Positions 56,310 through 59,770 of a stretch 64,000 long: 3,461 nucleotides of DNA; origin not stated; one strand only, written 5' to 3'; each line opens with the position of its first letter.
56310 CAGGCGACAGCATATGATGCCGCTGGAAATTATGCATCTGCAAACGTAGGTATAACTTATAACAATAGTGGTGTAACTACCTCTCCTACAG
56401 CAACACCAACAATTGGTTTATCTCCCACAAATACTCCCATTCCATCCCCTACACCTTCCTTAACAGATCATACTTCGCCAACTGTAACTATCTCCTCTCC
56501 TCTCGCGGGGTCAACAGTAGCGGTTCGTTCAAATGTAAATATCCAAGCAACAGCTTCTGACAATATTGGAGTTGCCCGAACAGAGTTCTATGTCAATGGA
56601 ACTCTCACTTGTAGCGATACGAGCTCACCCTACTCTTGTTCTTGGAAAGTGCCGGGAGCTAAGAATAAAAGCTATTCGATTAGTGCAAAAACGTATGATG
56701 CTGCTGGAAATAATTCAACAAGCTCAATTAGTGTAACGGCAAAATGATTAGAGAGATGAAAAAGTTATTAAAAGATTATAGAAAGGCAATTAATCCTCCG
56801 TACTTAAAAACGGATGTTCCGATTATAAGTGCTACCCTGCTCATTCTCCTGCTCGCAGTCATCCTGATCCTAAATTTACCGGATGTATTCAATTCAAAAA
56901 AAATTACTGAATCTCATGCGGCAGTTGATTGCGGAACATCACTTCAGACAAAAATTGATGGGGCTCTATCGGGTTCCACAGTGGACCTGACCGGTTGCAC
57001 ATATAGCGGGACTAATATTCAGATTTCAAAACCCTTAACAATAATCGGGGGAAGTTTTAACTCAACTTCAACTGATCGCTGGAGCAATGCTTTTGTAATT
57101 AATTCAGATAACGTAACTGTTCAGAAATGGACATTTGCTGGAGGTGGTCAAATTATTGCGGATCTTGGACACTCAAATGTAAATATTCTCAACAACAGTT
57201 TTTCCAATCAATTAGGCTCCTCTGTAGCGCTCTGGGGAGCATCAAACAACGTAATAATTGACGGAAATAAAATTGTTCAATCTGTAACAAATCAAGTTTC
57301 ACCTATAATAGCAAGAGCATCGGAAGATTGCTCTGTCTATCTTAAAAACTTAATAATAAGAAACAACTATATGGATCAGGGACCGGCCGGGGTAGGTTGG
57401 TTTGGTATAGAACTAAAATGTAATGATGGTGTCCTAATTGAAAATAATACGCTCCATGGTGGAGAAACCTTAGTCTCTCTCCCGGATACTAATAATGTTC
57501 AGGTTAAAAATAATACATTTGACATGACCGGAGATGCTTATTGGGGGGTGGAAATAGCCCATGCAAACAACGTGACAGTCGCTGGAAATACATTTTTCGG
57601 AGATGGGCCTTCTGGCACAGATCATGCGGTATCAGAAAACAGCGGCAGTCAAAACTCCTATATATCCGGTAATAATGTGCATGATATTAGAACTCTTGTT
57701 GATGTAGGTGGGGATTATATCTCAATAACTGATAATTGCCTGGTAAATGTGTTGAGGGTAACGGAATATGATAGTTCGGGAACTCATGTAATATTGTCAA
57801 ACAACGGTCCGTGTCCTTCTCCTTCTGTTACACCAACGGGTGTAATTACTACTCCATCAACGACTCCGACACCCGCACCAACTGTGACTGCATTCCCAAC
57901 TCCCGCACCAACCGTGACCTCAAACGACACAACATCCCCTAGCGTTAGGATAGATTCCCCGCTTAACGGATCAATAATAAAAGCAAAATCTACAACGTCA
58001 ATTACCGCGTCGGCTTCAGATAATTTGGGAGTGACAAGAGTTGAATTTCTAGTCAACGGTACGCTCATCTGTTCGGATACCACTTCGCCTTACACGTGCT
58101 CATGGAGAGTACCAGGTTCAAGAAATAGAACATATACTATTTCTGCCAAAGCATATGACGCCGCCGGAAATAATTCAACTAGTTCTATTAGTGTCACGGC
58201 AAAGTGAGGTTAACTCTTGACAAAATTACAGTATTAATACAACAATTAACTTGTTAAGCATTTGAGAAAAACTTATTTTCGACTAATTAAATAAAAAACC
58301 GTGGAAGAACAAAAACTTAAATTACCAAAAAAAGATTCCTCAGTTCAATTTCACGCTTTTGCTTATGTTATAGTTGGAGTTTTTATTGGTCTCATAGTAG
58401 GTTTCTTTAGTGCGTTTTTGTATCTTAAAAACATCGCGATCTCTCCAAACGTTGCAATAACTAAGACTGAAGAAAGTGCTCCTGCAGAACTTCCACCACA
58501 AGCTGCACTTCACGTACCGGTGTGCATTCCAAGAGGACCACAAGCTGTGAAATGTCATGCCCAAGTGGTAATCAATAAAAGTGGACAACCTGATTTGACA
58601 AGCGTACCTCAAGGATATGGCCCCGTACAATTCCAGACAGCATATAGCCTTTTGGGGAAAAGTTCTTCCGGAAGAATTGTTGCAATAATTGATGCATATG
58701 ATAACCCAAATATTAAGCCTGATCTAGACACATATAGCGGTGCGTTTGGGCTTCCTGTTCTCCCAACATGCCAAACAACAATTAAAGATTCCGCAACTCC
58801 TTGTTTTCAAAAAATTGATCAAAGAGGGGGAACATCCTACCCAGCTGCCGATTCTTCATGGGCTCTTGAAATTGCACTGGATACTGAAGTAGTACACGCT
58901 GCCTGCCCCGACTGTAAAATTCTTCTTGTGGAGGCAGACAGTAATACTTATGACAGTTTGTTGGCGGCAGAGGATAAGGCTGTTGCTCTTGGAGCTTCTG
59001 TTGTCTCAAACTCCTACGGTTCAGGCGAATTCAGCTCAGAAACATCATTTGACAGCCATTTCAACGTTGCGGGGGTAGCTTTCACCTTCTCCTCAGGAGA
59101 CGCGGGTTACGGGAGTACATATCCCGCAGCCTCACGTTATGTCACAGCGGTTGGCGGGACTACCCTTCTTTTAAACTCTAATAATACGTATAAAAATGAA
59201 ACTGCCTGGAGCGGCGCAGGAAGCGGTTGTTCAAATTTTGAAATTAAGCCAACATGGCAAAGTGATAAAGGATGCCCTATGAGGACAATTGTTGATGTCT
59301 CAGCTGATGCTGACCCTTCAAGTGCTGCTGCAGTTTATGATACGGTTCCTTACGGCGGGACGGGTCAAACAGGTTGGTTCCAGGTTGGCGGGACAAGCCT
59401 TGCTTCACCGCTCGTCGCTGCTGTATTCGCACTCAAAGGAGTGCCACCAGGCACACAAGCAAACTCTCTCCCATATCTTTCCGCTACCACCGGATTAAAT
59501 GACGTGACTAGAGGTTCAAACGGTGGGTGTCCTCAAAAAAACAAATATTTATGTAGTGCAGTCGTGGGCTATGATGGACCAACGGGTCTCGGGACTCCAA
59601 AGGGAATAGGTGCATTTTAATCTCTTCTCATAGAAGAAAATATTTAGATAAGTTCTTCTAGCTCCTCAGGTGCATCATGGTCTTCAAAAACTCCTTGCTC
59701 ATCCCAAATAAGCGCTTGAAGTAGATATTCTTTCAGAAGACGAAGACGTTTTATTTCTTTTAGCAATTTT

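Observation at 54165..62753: Near-identical about 95-aa Ig-like domain appended to five different enzymes, pointing to domain shuffling or gene conversion within a hydrolase island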

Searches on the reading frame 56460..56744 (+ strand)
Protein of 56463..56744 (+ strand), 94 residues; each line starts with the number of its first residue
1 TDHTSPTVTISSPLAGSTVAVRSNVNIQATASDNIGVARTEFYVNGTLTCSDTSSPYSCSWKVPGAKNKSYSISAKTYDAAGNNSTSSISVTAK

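Call 19: find_homologous_proteins(query=window:56463-56744:+, max_evalue=1e-10)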
Query seq(94 aa) (94 aa): 3 proteins with E <= 1e-10 among 9 candidates.
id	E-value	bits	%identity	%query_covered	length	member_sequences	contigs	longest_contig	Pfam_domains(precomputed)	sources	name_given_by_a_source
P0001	3.4e-24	103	60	99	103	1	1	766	PF17957.8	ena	-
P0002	6.9e-20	89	52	95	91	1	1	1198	PF17957.8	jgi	-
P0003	3.1e-15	74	49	99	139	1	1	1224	PF17957.8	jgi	-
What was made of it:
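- Tried and rejected: A homologue search with the isolated 94-aa domain returned only 3 short proteins (call 19).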

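Call 34: search_solved_structures(query=window:56463-56744:+, max_evalue=0.01, show_alignments=2)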
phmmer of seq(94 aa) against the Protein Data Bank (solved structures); distinct sequences matched with E-value up to 0.01: 5.
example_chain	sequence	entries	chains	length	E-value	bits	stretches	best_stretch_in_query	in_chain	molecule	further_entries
3pdd_A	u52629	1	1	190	7.2e-18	68.3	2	8-83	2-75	Glycoside hydrolase, family 9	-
9x9r_A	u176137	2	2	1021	2.4e-11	47.5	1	4-88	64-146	Chitodextrinase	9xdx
3pdg_A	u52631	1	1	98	6.4e-09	39.8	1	8-83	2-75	Fibronectin(III)-like module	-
9kvu_A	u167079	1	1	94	5.6e-08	36.8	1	4-89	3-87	bacterial immunoglobulin domain B1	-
3pe9_A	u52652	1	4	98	1.9e-05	28.7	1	19-82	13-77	Fibronectin(III)-like module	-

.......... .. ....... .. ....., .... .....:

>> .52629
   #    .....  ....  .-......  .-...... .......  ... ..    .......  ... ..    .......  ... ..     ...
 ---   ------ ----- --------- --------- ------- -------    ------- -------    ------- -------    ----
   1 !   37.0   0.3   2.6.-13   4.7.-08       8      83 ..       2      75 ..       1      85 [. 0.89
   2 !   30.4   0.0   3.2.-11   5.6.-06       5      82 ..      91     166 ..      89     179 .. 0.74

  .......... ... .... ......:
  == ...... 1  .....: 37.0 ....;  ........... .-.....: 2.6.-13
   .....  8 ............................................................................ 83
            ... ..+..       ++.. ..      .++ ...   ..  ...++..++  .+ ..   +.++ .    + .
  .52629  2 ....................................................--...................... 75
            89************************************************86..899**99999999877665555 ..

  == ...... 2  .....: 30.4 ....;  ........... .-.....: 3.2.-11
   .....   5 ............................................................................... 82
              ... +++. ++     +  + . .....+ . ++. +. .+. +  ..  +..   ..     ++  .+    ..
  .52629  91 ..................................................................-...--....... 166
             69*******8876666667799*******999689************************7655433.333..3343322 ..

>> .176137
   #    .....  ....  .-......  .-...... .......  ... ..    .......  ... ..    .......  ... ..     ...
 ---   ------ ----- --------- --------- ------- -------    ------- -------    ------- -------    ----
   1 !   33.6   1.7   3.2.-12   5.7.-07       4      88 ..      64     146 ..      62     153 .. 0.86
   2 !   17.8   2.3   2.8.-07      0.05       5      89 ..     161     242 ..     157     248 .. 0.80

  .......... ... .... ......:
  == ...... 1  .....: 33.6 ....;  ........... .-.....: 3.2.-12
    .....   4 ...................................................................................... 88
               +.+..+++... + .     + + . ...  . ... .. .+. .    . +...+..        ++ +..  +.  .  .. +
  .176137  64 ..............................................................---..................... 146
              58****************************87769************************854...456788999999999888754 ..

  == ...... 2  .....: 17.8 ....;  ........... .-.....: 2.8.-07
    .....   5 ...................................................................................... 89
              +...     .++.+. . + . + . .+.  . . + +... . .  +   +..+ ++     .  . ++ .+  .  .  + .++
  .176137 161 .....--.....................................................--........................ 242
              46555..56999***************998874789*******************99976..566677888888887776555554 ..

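Call 58: predict_structure(alignment_id=A5)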
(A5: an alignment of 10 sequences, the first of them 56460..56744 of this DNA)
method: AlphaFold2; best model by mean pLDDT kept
length: 95 residues; sequences in the alignment: 10
mean_pLDDT: 96.5   pTM: 0.86
mean pLDDT of the five models: 96.5, 96.2, 96.3, 96.1, 95.5
residues with pLDDT >= 90: 91; 70-90: 3; 50-70: 1; < 50: 0
segments of 3 or more residues with pLDDT < 50: none
pLDDT, mean of each block of 10 residues (from residue 1): 90 98 98 96 98 97 96 98 97 98
secondary structure, 60 per line:
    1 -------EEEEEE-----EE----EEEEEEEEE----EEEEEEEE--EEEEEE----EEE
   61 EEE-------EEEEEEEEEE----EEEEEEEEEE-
elements in order: E8-13 E25-33 E38-45 E48-53 E58-63 E71-80 E85-94
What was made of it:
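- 56469..56744 (+): Terminal Big_7 of S8a (basic, Cys pair). This is the modelled copy. AF2 model with pLDDT 96.5 (call 58).
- On Pfam Big_7 (PF17957) bacterial Ig-like domain: AF2 pLDDT 96.5 with 7 strands (call 58).
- Its AF2 model is a 7-strand sandwich with pLDDT 96.5 (call 58). Cys51 and Cys60 lie on the two strands of one hairpin in the model (call 58).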

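Call 60: fold_search(model_id=the predicted structure, library=pdb)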
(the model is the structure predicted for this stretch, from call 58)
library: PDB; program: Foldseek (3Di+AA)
matches with E <= 10: 1738; with E <= 0.001: 7
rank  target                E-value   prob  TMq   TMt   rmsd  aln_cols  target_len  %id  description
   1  9kvu                  4.4e-07  1.00  0.85  0.86   2.1        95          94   34  Structure of B1 domain in the bifunctional enzyme CelAly (released 2026-03-18)
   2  3pdd                  3.8e-06  1.00  0.82  0.42   2.0        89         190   34  Structures of Clostridium thermocellum CbhA fibronectin(III)-like modules (released 2011-11-23)
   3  3pdg                  4.0e-06  1.00  0.82  0.85   2.1        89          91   34  Structures of Clostridium thermocellum CbhA fibronectin(III)-like modules (released 2011-11-23)
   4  3pe9_B                1.2e-05  1.00  0.74  0.82   2.4        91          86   28  Structures of Clostridium thermocellum CbhA fibronectin(III)-like modules (released 2011-11-23)
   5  3pe9_A                1.7e-05  1.00  0.79  0.83   1.7        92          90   29  Structures of Clostridium thermocellum CbhA fibronectin(III)-like modules (released 2011-11-23)
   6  3pe9_D                9.5e-05  1.00  0.72  0.79   2.6        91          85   27  Structures of Clostridium thermocellum CbhA fibronectin(III)-like modules (released 2011-11-23)
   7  8cka_B                1.5e-04  1.00  0.79  0.20   3.5       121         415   22  Deinococcus radidurans HPI S-layer (released 2023-04-19)
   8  1ug9                  1.1e-03  1.00  0.75  0.08   2.2        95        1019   20  Crystal Structure of Glucodextranase from Arthrobacter globiformis I42 (released 2003-12-09)
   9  8s5s                  1.2e-03  1.00  0.68  0.19   4.4       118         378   15  Crystal structure of a Sulfite dehydrogenase from Thermus thermophilus (released 2024-11-27)
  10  7p3u                  1.6e-03  1.00  0.56  0.30   3.7        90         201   18  Chitin-active fungal AA11 LPMO (released 2022-07-20)
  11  2oxg_D                1.6e-03  1.00  0.61  0.53   4.6       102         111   12  The SoxYZ Complex of Paracoccus pantotrophus (released 2007-05-22)
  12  2bvt_A                2.1e-03  1.00  0.55  0.13   7.0        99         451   18  The structure of a modular endo-beta-1,4-mannanase from Cellulomonas fimi explains the product specificity of glycosid (released 2005-09-26)
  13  2yn3_D                2.4e-03  1.00  0.62  0.32   4.6       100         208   24  Structural insight into the giant calcium-binding adhesin SiiE: implications for the adhesion of Salmonella enterica t (released 2013-04-03)
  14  9g4n_A                2.5e-03  1.00  0.70  0.15   2.7        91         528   14  Glycoside Hydrolase Family 157 from Labilibaculum antarcticum (LaGH157) E224A mutant in complex with Laminaritriose an (released 2025-05-21)
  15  6tn6                  2.6e-03  1.00  0.74  0.17   3.4       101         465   12  X-ray structure of the endo-beta-1,4-mannanase from Thermotoga petrophila (released 2020-04-29)
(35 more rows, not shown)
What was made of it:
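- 56469..56744 (+): Foldseek matches to 9kvu and 3pdd (call 60).
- On Pfam Big_7 (PF17957) bacterial Ig-like domain: Foldseek: 9kvu E=4e-7 with TM 0.85, and 3pdd/3pdg with TM 0.82 (call 60).
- Closest known: X1 / 'fibronectin. Same: Sequence hit at E=7e-18 and the same fold (calls 34, 60).
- The best structural matches are the Big_7 'B1' domain of CelAly (9kvu) and the C. thermocellum CbhA X1/Fn3-like modules 3pdd, 3pdg and 3pe9 (calls 34, 60). The closest solved relatives include the CbhA X1 modules (calls 34, 60).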

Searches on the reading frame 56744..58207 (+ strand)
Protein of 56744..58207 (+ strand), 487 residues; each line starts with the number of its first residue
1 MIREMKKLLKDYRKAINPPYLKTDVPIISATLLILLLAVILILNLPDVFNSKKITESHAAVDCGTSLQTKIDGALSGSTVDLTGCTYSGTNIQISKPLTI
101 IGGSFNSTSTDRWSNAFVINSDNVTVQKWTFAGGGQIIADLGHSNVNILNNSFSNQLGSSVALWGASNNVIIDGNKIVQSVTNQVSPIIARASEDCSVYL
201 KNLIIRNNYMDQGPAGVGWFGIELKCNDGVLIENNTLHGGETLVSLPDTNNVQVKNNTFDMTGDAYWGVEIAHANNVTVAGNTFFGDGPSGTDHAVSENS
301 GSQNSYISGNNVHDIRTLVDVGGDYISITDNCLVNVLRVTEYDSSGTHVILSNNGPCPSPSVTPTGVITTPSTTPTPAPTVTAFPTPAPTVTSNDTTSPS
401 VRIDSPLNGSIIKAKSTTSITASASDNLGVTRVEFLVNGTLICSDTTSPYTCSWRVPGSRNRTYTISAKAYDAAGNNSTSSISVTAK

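Call 4: search_protein_families(library=pfam, proteins=[window:56744-58207:+], max_evalue=0.01)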
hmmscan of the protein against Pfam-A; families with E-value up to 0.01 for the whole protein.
window:56744-58207:+ (487 aa): 5 families
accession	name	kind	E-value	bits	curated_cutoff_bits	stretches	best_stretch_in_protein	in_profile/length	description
PF17957.7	Big_7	-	1.5e-21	77.2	24.1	1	399-468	1-70/70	Bacterial Ig domain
PF13229.12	Beta_helix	-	3e-11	43.6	25.9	2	195-353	8-155/158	Right handed beta helix region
PF05048.19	NosD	-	5.3e-05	23.2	23.6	1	204-333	50-169/212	Periplasmic copper-binding protein (NosD)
PF06832.18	BiPBP_C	-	0.0014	18.9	26.8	1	394-479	5-87/90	Penicillin-Binding Protein C-terminus Family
PF19077.6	Big_13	-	0.0058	17.5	27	0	417-485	30-99/102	Bacterial Ig-like domain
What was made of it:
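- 56744..58207 (+): Right-handed beta-helix protein: leader, beta-helix, PT linker, terminal Big_7. Its start overlaps the S8a stop by 4 nt. PF13229 and PF17957 (call 4).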

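Call 11: find_encoding_contigs(protein=window:56744-58207:+, flank=10000, max_places=6)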
Protein window:56744-58207:+ (487 aa): 2 contigs read that carry it; 2 places shown.
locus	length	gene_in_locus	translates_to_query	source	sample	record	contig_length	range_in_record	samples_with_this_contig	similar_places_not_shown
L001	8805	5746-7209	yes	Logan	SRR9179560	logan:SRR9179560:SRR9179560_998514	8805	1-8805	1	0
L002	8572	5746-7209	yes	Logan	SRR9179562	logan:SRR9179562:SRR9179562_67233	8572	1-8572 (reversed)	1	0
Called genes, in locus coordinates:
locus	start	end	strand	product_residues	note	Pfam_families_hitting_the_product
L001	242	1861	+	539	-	-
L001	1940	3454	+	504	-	PF17957:Big_7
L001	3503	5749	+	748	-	PF22148:Fervidolysin_NPro-like, PF00082:Peptidase_S8, PF17957:Big_7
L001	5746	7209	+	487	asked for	PF13229:Beta_helix, PF17957:Big_7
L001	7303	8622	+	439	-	PF00082:Peptidase_S8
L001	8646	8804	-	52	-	?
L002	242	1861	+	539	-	-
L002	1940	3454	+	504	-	PF17957:Big_7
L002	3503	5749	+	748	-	PF22148:Fervidolysin_NPro-like, PF00082:Peptidase_S8, PF17957:Big_7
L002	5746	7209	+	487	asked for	PF13229:Beta_helix, PF17957:Big_7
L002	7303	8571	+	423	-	?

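Call 13: find_related_loci(query=window:56744-58207:+, collection=genome_contigs, flank=10000)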
Query window:56744-58207:+ (487 aa) in genome_contigs; peptide patterns used: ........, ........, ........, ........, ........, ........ (x = any residue, [..] = any of these).
600 stretches matched a pattern (row limit reached: there are more); 410 encode a relative of the query (tblastn E <= 1e-3); the best 80 are kept; 79 distinct loci.
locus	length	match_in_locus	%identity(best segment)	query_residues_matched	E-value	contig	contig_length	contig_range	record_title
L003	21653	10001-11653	51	386-487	2e-23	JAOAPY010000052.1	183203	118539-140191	MAG: Acidobacteria bacterium isolate RYN_26 scaffold_5851011, whole genome shotgun sequence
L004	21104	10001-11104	48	387-487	2e-23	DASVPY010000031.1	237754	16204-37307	MAG TPA_asm: Pyrinomonadaceae bacterium isolate SMAG_U3191 k141_13583, whole genome shotgun sequence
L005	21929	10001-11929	56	390-486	7e-22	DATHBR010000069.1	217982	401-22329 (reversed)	MAG TPA_asm: Myxococcaceae bacterium isolate SMAG_U10721 k141_719372, whole genome shotgun sequence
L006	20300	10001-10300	48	387-485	2e-20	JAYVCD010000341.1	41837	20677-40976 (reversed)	MAG: Archangiaceae bacterium isolate GL30_UP_concoct_163 GL30_UP_concoct_163_340, whole genome shotgun sequence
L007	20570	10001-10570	50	384-485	2e-20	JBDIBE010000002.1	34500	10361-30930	MAG: Thermoanaerobaculia bacterium isolate AS-MICRO-OLR.30 NODE_3652_length_34500_cov_5.270398, whole genome shotgun seq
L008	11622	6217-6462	54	395-476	5e-20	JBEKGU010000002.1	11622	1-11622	MAG: Candidatus Microgenomates bacterium isolate SPRUCE 260 SPRUCE_260_2, whole genome shotgun sequence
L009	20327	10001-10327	45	371-476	9e-20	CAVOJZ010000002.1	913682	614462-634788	MAG: uncultured bacterium isolate MFD00082.bin.1.43 genome assembly, contig: contig_7304, whole genome shotgun sequence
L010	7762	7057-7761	52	390-485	2e-19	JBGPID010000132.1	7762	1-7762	MAG: Geobacteraceae bacterium isolate OBJ_0618_7090110_342 k141_9314635_length_7762_cov_19.1892, whole genome shotgun se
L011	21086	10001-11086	56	391-482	3e-19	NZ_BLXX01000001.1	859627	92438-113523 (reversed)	Geomonas silvestris strain Red330 sequence01, whole genome shotgun sequence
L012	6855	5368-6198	47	391-482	2e-19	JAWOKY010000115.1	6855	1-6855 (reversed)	MAG: Thermodesulfovibrionales bacterium isolate bin_2_1 c_000012636273, whole genome shotgun sequence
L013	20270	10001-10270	53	395-485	3e-19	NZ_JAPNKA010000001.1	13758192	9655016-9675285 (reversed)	Archangium lansingense strain MIWBW ctg.000000F, whole genome shotgun sequence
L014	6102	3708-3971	54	393-481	3e-19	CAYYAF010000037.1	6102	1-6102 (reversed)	MAG TPA_asm: uncultured Candidatus Saccharibacteria bacterium isolate SRP200132_co2_28 genome assembly, contig: NODE_148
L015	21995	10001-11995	52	393-485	4e-19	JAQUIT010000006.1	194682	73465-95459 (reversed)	MAG: Desulfuromonadaceae bacterium isolate STCSWMC_67 NODE_64_length_194682_cov_53.704855_ST_CSWMC, whole genome shotgun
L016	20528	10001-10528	54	395-476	6e-19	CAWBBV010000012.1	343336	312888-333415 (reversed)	MAG: uncultured delta proteobacterium isolate MFD02832.bin.1.176 genome assembly, contig: contig_11212, whole genome sho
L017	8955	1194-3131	44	383-486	7e-19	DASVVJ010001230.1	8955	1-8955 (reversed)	MAG TPA_asm: Myxococcaceae bacterium isolate SMAG_U3340 k141_415118, whole genome shotgun sequence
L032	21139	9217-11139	52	1-481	4e-18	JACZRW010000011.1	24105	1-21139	MAG: Patescibacteria group bacterium isolate B106T1L10 B106T1L10_NODE2718, whole genome shotgun sequence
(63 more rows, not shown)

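Call 18: search_protein_families(library=ncbifam, proteins=[window:56744-58207:+], max_evalue=0.1)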
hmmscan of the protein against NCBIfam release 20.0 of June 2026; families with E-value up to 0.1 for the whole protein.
window:56744-58207:+ (487 aa): 3 families
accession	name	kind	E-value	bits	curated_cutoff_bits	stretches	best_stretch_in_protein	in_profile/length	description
TIGR04247.1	NosD_copper_fam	subfamily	8.3e-10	37.8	300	2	67-178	1-116/377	nitrous oxide reductase family maturation protein NosD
NF047446.1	barrel_OmpL47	domain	0.00042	20.7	40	1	416-480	4-61/68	OmpL47-type beta-barrel domain-containing protein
NF011366.0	PRK14785.1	subfamily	0.044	13.7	256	1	87-141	61-115/198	lipoprotein signal peptidase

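Call 36: search_solved_structures(query=window:56744-58204:+, max_evalue=0.01)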
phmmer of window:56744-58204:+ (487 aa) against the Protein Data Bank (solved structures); distinct sequences matched with E-value up to 0.01: 4.
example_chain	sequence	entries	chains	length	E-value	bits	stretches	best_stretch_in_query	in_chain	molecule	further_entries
3pdd_A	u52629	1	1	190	8.4e-16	61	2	387-477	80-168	Glycoside hydrolase, family 9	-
9kvu_A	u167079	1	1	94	5.3e-07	32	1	398-482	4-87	bacterial immunoglobulin domain B1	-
3pdg_A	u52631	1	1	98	1e-06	31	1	401-480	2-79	Fibronectin(III)-like module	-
3pe9_A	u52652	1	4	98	2.5e-06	29.7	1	401-478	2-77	Fibronectin(III)-like module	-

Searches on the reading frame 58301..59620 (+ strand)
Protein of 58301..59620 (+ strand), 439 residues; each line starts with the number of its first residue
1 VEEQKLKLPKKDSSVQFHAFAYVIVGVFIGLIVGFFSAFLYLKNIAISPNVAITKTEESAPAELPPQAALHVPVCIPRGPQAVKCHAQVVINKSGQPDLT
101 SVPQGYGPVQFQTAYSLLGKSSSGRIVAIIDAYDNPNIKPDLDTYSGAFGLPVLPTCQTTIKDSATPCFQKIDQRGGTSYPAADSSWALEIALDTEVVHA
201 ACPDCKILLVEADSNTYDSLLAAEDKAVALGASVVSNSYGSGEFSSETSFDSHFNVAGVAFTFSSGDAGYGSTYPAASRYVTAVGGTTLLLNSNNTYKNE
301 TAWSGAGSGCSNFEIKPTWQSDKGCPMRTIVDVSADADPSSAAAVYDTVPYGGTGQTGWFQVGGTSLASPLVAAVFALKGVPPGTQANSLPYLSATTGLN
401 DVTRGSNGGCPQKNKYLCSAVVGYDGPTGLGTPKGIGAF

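Call 4: search_protein_families(library=pfam, proteins=[window:58301-59620:+], max_evalue=0.01)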
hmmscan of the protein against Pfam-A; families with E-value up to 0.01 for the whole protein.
window:58301-59620:+ (439 aa): 1 family
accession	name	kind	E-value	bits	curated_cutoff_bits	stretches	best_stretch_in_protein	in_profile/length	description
PF00082.27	Peptidase_S8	-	1e-09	38.6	21.8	1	197-378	73-252/288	Subtilase family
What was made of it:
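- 58301..59620 (+): S8/S53-like peptidase with an N-terminal membrane helix but no Big_7: the 'fifth enzyme'. Weak PF00082 hit only (call 4).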

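Call 18: search_protein_families(library=ncbifam, proteins=[window:58301-59620:+], max_evalue=0.1)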
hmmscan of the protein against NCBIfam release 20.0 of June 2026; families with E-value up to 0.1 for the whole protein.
window:58301-59620:+ (439 aa): 0 families
